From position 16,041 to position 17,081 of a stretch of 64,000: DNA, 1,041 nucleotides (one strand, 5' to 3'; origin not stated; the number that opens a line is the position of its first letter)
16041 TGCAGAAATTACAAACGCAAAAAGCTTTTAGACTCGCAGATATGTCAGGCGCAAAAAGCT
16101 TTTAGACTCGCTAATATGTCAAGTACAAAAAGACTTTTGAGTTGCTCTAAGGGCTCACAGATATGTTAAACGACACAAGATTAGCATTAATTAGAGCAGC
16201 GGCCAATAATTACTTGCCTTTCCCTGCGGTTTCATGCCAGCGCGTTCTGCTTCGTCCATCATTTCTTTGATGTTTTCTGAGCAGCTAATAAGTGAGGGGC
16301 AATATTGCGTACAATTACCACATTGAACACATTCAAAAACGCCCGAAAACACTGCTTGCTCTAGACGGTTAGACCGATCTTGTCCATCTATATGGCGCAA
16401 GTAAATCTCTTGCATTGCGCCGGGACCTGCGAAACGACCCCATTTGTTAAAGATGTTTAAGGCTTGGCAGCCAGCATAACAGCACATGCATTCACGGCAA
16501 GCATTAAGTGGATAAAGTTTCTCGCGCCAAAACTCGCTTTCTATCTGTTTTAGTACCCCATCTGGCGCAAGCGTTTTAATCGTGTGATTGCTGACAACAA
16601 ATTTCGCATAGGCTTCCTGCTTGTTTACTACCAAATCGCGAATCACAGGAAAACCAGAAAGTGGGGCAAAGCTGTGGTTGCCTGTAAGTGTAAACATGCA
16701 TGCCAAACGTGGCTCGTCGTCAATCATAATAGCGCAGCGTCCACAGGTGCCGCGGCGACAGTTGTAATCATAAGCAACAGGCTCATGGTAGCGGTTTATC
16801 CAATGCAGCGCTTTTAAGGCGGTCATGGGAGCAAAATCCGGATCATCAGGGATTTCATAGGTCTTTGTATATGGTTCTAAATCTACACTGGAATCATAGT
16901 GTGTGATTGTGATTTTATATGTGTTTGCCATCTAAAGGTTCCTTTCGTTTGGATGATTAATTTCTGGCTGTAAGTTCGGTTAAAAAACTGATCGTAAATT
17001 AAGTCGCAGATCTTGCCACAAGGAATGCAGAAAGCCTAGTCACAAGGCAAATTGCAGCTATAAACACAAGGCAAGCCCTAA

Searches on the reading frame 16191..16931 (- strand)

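Call 44: search_protein_families(library=pfam, proteins=[window:16191-16931:-], max_evalue=0.001)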
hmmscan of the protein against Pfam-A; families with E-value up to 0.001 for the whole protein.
window:16191-16931:- (246 aa): 6 families
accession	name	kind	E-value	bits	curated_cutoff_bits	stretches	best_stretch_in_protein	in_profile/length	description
PF13085.11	Fer2_3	-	1.7e-21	76.7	27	1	6-107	1-105/107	2Fe-2S iron-sulfur cluster binding domain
PF13183.11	Fer4_8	-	2.7e-08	34.7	27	1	142-213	2-66/68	4Fe-4S dicluster domain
PF13187.11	Fer4_9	-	2.7e-06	27.8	27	0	194-213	34-49/52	4Fe-4S dicluster domain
PF13534.11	Fer4_17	-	4.7e-06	27.5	22.2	1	144-214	1-59/61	4Fe-4S dicluster domain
PF12838.12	Fer4_7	-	0.00049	21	27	1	145-213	2-50/52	4Fe-4S dicluster domain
PF13237.11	Fer4_10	-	0.0008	19.7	25.5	0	143-212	7-53/53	4Fe-4S dicluster domain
